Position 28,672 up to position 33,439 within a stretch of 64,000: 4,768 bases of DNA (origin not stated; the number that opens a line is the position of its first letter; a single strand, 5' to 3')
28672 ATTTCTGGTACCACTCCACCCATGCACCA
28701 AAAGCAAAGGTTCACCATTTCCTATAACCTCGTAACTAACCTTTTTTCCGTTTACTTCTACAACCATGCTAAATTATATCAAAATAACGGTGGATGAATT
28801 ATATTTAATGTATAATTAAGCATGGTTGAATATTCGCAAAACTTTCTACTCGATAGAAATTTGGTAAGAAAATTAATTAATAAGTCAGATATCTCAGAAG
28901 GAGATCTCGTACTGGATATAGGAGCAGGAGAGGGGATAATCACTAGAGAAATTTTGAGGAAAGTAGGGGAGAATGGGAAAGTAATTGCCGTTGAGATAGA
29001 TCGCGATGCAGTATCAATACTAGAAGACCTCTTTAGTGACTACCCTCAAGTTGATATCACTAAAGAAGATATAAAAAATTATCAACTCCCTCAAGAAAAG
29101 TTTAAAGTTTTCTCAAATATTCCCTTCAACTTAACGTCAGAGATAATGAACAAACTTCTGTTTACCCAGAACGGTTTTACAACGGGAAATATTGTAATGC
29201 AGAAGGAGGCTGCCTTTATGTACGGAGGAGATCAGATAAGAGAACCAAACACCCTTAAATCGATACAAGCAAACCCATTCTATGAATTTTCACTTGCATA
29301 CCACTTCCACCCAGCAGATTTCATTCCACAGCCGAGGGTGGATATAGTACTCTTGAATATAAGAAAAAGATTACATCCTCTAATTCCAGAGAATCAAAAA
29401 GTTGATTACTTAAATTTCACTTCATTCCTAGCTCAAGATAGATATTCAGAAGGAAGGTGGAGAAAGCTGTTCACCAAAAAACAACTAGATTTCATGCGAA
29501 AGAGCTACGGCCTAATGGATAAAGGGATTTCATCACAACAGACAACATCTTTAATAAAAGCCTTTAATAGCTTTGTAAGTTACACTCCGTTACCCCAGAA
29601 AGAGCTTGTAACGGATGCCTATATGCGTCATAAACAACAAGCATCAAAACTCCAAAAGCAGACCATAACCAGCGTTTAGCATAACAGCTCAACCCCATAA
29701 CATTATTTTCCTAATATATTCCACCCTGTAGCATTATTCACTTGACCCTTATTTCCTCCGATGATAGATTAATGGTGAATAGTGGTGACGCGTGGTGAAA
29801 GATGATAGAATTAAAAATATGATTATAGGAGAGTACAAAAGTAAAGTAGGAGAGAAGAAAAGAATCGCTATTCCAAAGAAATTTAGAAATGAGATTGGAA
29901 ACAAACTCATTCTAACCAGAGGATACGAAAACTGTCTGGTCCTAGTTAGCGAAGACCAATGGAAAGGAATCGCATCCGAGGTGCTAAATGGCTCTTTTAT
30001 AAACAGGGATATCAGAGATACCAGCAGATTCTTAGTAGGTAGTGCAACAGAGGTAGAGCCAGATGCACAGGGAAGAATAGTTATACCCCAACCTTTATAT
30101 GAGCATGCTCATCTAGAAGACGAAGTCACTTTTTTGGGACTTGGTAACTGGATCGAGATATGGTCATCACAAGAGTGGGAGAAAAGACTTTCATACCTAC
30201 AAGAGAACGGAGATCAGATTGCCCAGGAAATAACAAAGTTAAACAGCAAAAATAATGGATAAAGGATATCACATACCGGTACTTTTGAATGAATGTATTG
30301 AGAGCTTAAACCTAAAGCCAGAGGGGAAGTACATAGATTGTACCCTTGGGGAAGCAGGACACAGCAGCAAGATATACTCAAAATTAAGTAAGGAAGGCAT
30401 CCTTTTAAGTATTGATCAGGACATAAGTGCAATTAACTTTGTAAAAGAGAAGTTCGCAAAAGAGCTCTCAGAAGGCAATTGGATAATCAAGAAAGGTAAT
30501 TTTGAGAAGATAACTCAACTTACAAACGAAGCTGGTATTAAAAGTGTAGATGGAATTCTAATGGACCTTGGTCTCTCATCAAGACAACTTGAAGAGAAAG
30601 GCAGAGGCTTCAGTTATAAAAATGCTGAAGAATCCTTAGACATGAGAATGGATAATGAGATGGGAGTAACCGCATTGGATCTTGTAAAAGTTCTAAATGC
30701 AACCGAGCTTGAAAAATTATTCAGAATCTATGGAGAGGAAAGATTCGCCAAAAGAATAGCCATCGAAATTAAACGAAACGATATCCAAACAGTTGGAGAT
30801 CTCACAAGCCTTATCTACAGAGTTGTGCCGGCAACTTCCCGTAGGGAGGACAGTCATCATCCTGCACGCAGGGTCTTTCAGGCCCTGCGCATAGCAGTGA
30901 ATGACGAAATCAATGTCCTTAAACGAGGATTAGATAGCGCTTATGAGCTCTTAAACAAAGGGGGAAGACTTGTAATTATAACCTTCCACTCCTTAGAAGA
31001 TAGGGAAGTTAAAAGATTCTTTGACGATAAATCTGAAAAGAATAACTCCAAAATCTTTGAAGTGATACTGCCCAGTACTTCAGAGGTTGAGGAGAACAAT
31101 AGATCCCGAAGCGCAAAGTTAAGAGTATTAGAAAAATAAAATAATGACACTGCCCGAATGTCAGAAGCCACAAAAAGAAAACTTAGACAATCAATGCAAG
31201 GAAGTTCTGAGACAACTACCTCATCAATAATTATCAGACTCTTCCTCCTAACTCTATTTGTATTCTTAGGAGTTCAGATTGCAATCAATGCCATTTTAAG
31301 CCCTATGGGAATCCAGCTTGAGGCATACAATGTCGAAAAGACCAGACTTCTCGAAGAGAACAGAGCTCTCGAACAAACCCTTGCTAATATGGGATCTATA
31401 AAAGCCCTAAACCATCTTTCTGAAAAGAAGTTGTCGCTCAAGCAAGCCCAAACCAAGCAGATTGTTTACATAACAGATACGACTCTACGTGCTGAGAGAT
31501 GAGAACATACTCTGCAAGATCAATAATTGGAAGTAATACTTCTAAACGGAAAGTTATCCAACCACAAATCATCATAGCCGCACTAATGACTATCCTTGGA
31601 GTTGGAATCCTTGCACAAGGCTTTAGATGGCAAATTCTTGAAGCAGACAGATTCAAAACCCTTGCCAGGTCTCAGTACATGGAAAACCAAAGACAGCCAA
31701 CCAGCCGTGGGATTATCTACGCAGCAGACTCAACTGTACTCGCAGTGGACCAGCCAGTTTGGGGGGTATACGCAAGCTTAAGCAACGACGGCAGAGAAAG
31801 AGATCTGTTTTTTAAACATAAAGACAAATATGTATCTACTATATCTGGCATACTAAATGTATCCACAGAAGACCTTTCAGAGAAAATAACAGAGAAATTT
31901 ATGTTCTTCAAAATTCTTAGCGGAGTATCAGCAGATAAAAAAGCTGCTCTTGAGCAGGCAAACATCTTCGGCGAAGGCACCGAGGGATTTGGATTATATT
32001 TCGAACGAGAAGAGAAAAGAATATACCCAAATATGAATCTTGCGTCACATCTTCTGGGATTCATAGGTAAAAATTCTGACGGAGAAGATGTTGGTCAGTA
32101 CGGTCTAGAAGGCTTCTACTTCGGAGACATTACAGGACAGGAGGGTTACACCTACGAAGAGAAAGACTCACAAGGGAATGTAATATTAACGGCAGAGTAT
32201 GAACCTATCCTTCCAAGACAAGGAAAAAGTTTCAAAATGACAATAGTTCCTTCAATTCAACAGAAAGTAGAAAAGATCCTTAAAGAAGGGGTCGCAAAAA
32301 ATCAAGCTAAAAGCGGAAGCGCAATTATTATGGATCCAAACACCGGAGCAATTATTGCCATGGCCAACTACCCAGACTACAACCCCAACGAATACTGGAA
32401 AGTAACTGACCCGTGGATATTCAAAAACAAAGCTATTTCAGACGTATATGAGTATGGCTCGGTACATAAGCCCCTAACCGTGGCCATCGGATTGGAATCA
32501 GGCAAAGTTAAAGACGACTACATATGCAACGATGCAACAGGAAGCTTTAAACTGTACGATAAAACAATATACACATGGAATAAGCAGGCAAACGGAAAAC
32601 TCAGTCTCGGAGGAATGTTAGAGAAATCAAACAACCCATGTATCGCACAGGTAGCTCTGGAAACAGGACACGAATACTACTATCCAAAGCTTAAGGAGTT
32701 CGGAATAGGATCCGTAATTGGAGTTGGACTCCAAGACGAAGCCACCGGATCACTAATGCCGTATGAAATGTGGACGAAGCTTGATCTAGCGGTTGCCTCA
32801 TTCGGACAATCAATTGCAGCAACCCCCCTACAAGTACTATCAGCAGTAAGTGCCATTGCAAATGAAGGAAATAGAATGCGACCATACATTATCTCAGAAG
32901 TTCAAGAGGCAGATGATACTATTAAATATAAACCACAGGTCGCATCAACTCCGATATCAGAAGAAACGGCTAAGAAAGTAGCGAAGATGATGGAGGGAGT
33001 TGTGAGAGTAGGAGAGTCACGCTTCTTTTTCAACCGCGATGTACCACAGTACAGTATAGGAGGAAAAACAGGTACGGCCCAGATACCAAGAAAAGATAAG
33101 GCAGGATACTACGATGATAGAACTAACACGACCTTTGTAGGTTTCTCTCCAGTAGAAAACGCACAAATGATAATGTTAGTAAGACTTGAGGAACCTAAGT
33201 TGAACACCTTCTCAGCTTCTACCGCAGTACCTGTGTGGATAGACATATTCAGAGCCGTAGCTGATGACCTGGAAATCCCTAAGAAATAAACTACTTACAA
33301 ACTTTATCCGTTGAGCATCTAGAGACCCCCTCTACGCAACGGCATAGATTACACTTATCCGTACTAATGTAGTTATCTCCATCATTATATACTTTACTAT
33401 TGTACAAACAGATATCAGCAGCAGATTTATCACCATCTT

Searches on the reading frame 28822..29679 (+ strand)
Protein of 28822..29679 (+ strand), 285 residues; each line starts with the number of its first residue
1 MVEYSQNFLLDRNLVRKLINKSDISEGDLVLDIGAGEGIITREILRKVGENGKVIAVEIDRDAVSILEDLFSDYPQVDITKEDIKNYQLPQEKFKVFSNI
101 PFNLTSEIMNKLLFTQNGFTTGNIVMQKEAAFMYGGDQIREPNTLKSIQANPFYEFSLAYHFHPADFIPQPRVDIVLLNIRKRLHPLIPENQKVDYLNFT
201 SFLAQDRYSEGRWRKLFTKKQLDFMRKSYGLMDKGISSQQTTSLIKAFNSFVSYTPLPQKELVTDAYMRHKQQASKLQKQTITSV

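Call 89: search_protein_families(library=pfam, proteins=[window:28822-29679:+], max_evalue=0.0001)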
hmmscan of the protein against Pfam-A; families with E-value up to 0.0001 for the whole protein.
window:28822-29679:+ (285 aa): 4 families
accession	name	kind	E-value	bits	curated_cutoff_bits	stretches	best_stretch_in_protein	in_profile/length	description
PF00398.26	RrnaAD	-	3.4e-35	121.9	24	1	3-227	7-237/263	Ribosomal RNA adenine dimethylase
PF13649.12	Methyltransf_25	-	4.5e-09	37.3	27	1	30-97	1-68/97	Methyltransferase domain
PF13847.12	Methyltransf_31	-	2.9e-07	30.7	27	1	25-104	2-86/145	Methyltransferase domain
PF08242.18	Methyltransf_12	-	2.8e-05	25.2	30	1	31-95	1-64/98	Methyltransferase domain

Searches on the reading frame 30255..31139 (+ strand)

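Call 89: search_protein_families(library=pfam, proteins=[window:30255-31139:+], max_evalue=0.0001)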
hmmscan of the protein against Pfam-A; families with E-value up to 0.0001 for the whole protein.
window:30255-31139:+ (294 aa): 1 family
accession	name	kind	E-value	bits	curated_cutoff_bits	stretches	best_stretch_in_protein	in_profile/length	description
PF01795.25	Methyltransf_5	-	4.1e-93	312.7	27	1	5-294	3-308/309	MraW methylase family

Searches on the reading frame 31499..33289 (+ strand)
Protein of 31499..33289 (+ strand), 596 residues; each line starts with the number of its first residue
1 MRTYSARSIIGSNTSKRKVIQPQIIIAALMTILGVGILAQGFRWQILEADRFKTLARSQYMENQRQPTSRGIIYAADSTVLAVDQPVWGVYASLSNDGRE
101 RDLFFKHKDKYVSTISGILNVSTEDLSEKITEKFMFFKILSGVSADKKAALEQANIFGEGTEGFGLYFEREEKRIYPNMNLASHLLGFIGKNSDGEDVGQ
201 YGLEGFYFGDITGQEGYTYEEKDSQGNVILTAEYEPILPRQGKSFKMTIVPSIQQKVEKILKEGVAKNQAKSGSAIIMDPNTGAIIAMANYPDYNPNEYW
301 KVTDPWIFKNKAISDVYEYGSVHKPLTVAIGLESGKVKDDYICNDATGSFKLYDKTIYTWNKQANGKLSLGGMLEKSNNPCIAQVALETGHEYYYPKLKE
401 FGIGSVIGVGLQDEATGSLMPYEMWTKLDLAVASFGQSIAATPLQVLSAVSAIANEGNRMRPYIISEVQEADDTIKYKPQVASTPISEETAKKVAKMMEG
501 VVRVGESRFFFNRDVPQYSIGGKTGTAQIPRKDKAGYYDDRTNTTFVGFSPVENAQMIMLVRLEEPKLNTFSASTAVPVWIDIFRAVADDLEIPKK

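Call 89: search_protein_families(library=pfam, proteins=[window:31499-33289:+], max_evalue=0.0001)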
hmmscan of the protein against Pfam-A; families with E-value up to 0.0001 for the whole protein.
window:31499-33289:+ (596 aa): 2 families
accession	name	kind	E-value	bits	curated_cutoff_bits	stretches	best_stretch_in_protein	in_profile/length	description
PF00905.27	Transpeptidase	-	2.4e-67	227.7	22.1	1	273-579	1-293/299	Penicillin binding protein transpeptidase domain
PF03717.20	PBP_dimer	-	3.3e-17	63.9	24.4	1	67-231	3-178/180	Penicillin-binding Protein dimerisation domain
